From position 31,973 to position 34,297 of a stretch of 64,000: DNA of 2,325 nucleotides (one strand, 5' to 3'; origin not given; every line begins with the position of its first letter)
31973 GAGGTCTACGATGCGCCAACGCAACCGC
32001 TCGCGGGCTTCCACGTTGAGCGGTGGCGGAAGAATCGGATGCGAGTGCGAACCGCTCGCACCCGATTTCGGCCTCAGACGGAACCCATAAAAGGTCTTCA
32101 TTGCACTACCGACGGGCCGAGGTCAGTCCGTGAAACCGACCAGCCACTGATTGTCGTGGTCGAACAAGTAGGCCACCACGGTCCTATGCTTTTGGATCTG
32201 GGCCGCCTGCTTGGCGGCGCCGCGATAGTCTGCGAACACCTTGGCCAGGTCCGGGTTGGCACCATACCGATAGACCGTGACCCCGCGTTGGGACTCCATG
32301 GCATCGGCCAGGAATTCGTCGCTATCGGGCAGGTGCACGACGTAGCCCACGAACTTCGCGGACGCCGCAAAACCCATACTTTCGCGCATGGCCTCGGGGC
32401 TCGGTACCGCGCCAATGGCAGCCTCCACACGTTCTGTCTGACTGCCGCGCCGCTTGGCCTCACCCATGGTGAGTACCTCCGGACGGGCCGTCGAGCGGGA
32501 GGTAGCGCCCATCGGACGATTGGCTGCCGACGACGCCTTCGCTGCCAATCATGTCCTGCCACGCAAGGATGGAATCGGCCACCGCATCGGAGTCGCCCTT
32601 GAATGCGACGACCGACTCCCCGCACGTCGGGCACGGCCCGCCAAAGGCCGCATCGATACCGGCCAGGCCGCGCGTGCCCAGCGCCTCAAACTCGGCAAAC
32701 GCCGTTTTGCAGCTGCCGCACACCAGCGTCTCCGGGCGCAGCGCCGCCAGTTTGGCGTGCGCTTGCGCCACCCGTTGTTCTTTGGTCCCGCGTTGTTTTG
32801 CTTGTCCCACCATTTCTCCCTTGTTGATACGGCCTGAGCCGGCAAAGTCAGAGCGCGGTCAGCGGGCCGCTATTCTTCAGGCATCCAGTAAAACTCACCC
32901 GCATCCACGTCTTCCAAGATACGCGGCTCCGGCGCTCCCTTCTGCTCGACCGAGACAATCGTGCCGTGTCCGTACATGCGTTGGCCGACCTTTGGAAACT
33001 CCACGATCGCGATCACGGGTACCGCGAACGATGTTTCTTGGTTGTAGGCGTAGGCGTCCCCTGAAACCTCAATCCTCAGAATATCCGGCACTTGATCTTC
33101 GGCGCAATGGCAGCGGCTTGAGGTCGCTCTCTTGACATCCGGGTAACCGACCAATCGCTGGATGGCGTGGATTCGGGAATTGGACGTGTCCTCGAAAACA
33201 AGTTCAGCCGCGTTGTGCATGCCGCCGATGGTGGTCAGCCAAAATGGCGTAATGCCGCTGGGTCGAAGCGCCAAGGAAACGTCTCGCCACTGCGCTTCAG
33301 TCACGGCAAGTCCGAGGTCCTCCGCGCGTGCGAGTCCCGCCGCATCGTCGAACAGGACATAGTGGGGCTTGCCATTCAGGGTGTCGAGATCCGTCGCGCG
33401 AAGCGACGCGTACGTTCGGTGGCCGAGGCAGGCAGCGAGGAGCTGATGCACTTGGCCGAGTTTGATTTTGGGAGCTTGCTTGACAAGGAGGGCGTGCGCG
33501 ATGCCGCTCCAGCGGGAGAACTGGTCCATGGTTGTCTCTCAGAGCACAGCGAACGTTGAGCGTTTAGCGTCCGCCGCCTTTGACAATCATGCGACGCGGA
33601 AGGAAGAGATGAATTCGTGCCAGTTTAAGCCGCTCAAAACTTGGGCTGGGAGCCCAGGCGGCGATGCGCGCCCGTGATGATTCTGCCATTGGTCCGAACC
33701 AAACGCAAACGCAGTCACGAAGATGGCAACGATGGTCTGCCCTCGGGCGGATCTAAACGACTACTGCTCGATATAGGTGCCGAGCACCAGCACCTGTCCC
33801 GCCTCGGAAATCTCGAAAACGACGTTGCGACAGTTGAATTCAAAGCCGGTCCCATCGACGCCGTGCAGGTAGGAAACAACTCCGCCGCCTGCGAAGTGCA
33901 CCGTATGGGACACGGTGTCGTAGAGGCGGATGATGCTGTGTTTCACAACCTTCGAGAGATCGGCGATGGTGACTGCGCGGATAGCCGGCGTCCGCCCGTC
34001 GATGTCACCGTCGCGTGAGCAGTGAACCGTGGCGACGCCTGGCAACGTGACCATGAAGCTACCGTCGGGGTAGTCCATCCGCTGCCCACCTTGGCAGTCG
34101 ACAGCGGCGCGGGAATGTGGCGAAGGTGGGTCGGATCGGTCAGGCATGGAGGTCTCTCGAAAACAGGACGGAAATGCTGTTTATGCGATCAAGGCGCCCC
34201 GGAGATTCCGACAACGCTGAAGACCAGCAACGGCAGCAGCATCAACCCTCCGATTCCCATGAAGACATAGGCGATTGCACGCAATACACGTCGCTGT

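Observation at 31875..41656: Orphan T6SS cargo-effector island: vgrG - DUF4123 adaptor - DUF3304 lipoprotein - Tle1 phospholipase plus five downstream small genes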

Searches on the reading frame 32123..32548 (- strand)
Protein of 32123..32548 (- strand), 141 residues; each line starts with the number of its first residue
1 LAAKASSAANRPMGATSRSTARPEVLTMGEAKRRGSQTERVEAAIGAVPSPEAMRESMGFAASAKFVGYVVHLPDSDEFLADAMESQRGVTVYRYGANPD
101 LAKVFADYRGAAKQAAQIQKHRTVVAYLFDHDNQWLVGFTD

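Call 3: search_protein_families(library=pfam, proteins=[window:32123-32548:-], max_evalue=0.01)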
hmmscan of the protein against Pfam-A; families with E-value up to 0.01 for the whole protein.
window:32123-32548:- (141 aa): 0 families

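Call 16: search_protein_families(library=ncbifam, proteins=[window:32123-32548:-], max_evalue=0.01)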
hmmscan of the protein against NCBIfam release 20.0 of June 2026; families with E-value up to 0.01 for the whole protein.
window:32123-32548:- (141 aa): 0 families

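Call 45: search_protein_families(library=phrogs, proteins=[window:32123-32548:-], max_evalue=0.1)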
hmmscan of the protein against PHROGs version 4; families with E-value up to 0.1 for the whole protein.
window:32123-32548:- (141 aa): 1 family
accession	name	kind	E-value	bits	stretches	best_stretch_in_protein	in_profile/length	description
phrog_35223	-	unknown function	0.0069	17.8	1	28-46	1-19/74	-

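Call 46: search_protein_families(library=padloc, proteins=[window:32123-32548:-], max_evalue=0.1)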
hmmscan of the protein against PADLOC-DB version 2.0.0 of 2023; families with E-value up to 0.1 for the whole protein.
window:32123-32548:- (141 aa): 0 families

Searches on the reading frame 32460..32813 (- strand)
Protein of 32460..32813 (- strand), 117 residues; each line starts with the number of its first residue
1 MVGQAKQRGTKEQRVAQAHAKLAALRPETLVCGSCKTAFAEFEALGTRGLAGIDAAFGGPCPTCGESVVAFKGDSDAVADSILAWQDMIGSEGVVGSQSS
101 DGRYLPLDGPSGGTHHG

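Call 3: search_protein_families(library=pfam, proteins=[window:32460-32813:-], max_evalue=0.01)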
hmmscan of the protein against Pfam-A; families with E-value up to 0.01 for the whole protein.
window:32460-32813:- (117 aa): 0 families

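Call 16: search_protein_families(library=ncbifam, proteins=[window:32460-32813:-], max_evalue=0.01)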
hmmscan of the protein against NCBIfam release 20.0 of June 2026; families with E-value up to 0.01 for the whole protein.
window:32460-32813:- (117 aa): 0 families

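Call 45: search_protein_families(library=phrogs, proteins=[window:32460-32813:-], max_evalue=0.1)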
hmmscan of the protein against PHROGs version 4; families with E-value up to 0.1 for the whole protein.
window:32460-32813:- (117 aa): 1 family
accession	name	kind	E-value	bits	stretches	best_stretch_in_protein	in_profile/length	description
phrog_35223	-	unknown function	0.00045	21.6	1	2-22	1-21/74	-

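Call 46: search_protein_families(library=padloc, proteins=[window:32460-32813:-], max_evalue=0.1)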
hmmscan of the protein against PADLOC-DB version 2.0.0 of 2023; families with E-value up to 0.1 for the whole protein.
window:32460-32813:- (117 aa): 0 families

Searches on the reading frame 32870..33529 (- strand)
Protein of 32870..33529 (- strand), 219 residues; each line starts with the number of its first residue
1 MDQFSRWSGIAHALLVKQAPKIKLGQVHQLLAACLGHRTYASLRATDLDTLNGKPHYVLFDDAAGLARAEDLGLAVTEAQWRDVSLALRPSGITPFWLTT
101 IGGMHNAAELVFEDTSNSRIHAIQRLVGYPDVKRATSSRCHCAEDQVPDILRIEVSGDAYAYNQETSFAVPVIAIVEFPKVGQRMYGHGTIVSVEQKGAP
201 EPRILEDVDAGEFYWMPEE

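Call 3: search_protein_families(library=pfam, proteins=[window:32870-33529:-], max_evalue=0.01)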
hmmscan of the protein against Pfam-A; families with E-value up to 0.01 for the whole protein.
window:32870-33529:- (219 aa): 0 families

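Call 16: search_protein_families(library=ncbifam, proteins=[window:32870-33529:-], max_evalue=0.01)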
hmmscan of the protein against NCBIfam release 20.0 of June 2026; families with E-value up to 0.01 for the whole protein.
window:32870-33529:- (219 aa): 0 families

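Call 45: search_protein_families(library=phrogs, proteins=[window:32870-33529:-], max_evalue=0.1)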
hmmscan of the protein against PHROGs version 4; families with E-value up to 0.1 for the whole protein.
window:32870-33529:- (219 aa): 0 families

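Call 46: search_protein_families(library=padloc, proteins=[window:32870-33529:-], max_evalue=0.1)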
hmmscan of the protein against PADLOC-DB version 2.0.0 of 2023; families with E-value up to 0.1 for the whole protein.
window:32870-33529:- (219 aa): 0 families

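Call 52: find_homologous_proteins(query=window:32870-33529:-, max_evalue=0.001)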
Query window:32870-33529:- (219 aa): 46 proteins with E <= 0.001 among 669 candidates.
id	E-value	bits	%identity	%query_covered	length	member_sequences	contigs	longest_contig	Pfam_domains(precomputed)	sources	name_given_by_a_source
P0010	1.3e-143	494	100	100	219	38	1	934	-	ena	-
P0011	2.4e-111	388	77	100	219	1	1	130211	-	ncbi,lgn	-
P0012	5.5e-108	378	75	100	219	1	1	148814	-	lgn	-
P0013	5.5e-108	377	76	100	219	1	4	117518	-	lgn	-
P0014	3.6e-106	372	74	100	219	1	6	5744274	-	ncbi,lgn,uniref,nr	ncbi:hypothetical protein [Ralstonia solanacearum]|uniref:hypothetical protein n=1 Tax=Ralstonia sol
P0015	1.6e-97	343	69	100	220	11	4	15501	-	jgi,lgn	-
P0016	2.4e-96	339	70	100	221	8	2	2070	-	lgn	-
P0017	1.5e-94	334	67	100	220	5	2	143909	-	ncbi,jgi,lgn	jgi:hypothetical protein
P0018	1.3e-92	327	65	100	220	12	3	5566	-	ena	-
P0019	1.4e-92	327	65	100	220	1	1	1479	-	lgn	-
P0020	2.4e-92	326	65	100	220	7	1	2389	-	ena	-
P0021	8.1e-92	325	67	100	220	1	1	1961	-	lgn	-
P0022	2.0e-87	310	63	100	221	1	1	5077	-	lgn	-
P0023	4.8e-87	309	62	100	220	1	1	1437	-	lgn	-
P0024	3.2e-86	306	61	100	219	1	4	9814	-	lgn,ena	-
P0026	3.0e-82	293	61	100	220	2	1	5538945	-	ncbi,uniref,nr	ncbi:hypothetical protein [Kinneretia aquatilis]|uniref:hypothetical protein n=1 Tax=Kinneretia aqua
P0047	5.2e-46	175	44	91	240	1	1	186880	-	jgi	jgi:hypothetical protein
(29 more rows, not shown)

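Call 53: find_encoding_contigs(protein=P0026, flank=7000, max_places=2)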
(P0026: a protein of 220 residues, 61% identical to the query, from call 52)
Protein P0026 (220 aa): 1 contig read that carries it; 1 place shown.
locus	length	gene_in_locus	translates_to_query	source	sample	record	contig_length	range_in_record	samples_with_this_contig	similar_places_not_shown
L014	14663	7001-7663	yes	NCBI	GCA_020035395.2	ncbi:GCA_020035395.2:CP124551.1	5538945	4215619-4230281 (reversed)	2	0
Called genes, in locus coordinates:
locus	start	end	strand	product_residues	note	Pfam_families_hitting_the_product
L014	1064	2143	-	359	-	PF01548:DEDD_Tnp_IS110, PF02371:Transposase_20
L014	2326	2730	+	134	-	-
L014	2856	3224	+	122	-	-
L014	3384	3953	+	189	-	-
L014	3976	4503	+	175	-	-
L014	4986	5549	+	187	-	PF26610:YbbD_head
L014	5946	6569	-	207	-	PF00589:Phage_integrase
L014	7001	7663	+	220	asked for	-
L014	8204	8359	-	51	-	-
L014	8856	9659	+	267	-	PF06527:TniQ (weak)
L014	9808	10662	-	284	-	-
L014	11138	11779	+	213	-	PF00753:Lactamase_B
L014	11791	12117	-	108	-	PF09350:DJC28_CD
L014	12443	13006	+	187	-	PF07589:PEP_exosort_dom (weak)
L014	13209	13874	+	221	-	PF05494:MlaC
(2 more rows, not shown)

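Call 54: find_encoding_contigs(protein=P0014, flank=7000, max_places=2)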
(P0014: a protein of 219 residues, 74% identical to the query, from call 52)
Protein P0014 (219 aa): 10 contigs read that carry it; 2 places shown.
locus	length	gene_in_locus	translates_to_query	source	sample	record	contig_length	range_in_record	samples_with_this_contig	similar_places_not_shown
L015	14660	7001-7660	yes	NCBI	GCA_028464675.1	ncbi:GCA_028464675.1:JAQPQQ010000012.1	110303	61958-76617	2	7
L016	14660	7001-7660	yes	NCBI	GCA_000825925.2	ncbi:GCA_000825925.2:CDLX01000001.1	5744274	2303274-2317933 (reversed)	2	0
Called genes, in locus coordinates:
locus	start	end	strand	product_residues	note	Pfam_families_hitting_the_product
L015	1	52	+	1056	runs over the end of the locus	PF00873:ACR_tran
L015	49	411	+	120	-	PF11604:CusF_Ec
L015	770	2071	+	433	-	PF00589:Phage_integrase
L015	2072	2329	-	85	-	PF20008:DUF6429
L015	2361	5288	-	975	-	PF13700:DUF4158, PF01526:DDE_Tnp_Tn3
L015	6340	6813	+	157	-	-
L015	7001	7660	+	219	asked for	-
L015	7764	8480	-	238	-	PF19419:DUF5983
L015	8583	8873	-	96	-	-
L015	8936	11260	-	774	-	PF13476:AAA_23 (weak)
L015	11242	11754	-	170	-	-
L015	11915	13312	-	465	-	-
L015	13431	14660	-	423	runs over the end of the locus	PF18897:Gp3-like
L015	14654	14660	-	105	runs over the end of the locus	PF24751:DUF7696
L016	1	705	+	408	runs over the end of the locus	PF07690:MFS_1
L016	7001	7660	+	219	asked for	-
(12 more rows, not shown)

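Call 55: find_encoding_contigs(protein=P0047, flank=7000, max_places=2)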
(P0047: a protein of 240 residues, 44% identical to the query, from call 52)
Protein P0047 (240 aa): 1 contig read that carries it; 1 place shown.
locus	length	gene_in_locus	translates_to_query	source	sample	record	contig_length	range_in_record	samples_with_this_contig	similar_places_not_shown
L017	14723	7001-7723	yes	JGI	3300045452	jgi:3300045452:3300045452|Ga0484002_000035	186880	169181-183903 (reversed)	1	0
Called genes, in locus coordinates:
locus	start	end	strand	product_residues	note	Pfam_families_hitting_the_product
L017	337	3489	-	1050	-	PF02811:PHP, PF07733:DNA_pol3_alpha, PF17657:DNA_pol3_finger, PF14579:HHH_6, PF01336:tRNA_anti-codon (weak)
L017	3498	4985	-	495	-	PF00817:IMS (weak)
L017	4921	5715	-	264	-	-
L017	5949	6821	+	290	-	-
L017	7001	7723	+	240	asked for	-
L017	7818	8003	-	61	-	-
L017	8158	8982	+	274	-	-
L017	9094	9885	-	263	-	PF02739:5_3_exonuc_N, PF01367:5_3_exonuc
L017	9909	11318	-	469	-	PF13229:Beta_helix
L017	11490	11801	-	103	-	-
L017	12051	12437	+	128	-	-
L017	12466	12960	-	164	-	-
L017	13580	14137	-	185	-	-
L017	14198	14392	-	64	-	-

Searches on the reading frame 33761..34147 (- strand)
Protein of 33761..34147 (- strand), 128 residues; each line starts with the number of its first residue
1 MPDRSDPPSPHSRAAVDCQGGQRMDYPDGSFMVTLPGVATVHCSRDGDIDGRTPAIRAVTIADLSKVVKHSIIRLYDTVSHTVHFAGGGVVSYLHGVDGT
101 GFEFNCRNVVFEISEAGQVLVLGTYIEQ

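Call 3: search_protein_families(library=pfam, proteins=[window:33761-34147:-], max_evalue=0.01)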
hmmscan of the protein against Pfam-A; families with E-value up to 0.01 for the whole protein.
window:33761-34147:- (128 aa): 0 families

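Call 16: search_protein_families(library=ncbifam, proteins=[window:33761-34147:-], max_evalue=0.01)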
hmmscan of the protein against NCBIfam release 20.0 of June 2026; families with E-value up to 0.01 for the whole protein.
window:33761-34147:- (128 aa): 0 families

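Call 45: search_protein_families(library=phrogs, proteins=[window:33761-34147:-], max_evalue=0.1)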
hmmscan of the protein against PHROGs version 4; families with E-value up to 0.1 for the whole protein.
window:33761-34147:- (128 aa): 0 families

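Call 46: search_protein_families(library=padloc, proteins=[window:33761-34147:-], max_evalue=0.1)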
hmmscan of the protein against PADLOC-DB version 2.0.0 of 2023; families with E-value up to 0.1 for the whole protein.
window:33761-34147:- (128 aa): 0 families

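Call 47: find_homologous_proteins(query=window:33761-34147:-, max_evalue=0.001)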
Query window:33761-34147:- (128 aa): 9 proteins with E <= 0.001 among 25 candidates.
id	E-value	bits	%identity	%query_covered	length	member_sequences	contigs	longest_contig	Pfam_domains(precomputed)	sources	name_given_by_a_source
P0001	3.3e-80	284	99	100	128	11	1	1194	-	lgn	-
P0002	1.5e-59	218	78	97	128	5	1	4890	-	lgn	-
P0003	6.2e-59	216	74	100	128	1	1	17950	-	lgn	-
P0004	7.1e-56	206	76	97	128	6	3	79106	-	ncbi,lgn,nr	ncbi:Uncharacterised protein [Burkholderia pseudomallei]|nr:Uncharacterised protein [Burkholderia ps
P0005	9.6e-55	202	77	87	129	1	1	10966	-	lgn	-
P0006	1.5e-53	198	87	80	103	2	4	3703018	-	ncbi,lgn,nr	ncbi:hypothetical protein GO286_02518 [Ralstonia solanacearum]|nr:hypothetical protein [Ralstonia so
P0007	4.7e-47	177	63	100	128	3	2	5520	-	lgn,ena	-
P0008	4.1e-45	171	74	82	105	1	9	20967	-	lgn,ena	-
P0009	6.0e-30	122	73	63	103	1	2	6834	-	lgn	-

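Call 81: predict_structure(alignment_id=A3)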
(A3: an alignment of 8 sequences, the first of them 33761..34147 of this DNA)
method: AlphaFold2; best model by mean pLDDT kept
length: 128 residues; sequences in the alignment: 8
mean_pLDDT: 67.8   pTM: 0.52
mean pLDDT of the five models: 67.8, 50.3, 46.8, 46.8, 45.8
residues with pLDDT >= 90: 10; 70-90: 59; 50-70: 26; < 50: 33
segments of 3 or more residues with pLDDT < 50: 1-20, 36-40, 47-54
pLDDT, mean of each block of 10 residues (from residue 1): 38 38 67 55 50 62 88 87 88 80 78 77 74
secondary structure, 60 per line:
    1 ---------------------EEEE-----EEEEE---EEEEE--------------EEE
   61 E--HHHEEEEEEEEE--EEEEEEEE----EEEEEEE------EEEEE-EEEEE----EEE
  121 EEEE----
elements in order: E22-25 E31-35 E39-43 E58-61 E67-75 E78-85 E90-96 E103-107 E109-113 E118-124

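Call 84: fold_search(model_id=the predicted structure, library=pdb)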
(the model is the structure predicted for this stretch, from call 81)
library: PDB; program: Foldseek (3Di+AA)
matches with E <= 10: 706; with E <= 0.001: 0
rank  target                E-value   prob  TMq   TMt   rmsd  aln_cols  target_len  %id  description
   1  9azz_A                9.2e-02  0.80  0.31  0.24  11.0       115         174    7  Crystal structure of outer membrane lipoprotein carrier protein (LolA) from Ehrlichia ruminantium (released 2024-03-20)
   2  8chv_B                1.4e-01  0.41  0.28  0.25  14.4       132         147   11  Crystal structure of human PURA (fragment Glu57-Glu212, PUR repeat I and II) R140P mutant (released 2024-02-21)
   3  7snt_B                2.9e-01  0.23  0.25  0.23  13.4       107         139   13  2.20A Resolution Structure of NanoLuc Luciferase with Bound Substrate Analog 3-methoxy-furimazine (released 2022-11-16)
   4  8chu_A                3.7e-01  0.33  0.27  0.25  15.0       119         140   10  Crystal structure of human PURA repeat I-II K97E mutant (released 2024-02-21)
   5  6jp6_A                3.9e-01  0.30  0.26  0.04  14.6       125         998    6  The X-ray structure of yeast tRNA methyltransferase complex of Trm7 and Trm734 essential for 2'-O-methylation at the f (released 2019-10-02)
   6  2qzp_A                4.1e-01  0.15  0.21  0.07  11.1       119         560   16  Crystal structure of mutation of an acylptide hydrolase/esterase from Aeropyrum pernix K1 (released 2007-10-02)
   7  3s25                  4.3e-01  0.25  0.21  0.11  11.4        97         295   14  Crystal structure of a 7-bladed beta-propeller-like protein (EUBREC_1955) from Eubacterium rectale ATCC 33656 at 1.88 A  (released 2011-06-08)
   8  2v43_A                4.6e-01  0.14  0.24  0.15  14.4       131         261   12  Crystal structure of RseB: a sensor for periplasmic stress response in E. coli (released 2007-08-28)
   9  3k44_A                4.8e-01  0.44  0.32  0.28  16.5       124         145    6  Crystal Structure of Drosophila melanogaster Pur-alpha (released 2009-10-27)
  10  5t88_A                4.8e-01  0.30  0.27  0.06  14.2       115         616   12  Prolyl oligopeptidase from Pyrococcus furiosus (released 2017-09-06)
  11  8cht_A                5.4e-01  0.16  0.26  0.23  15.0       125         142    9  Crystal structure of human PURA (fragment Glu57-Glu212, PUR repeat I and II) (released 2024-02-21)
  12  3k44_B                6.3e-01  0.33  0.31  0.29  16.1       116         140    8  Crystal Structure of Drosophila melanogaster Pur-alpha (released 2009-10-27)
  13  7snx_A                6.7e-01  0.25  0.21  0.18  10.9        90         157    8  1.70A Resolution Structure of NanoBiT Complementation Reporter Complex of LgBit and SmBiT Subunits (released 2022-11-16)
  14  2gop_B                6.7e-01  0.13  0.21  0.11  13.7       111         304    7  The beta-propeller domain of the Trilobed protease from Pyrococcus furiosus reveals an open velcro topology (released 2007-01-23)
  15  5ic7                  7.1e-01  0.18  0.19  0.09  15.5        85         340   12  Structure of the WD domain of UTP18 (released 2016-07-06)
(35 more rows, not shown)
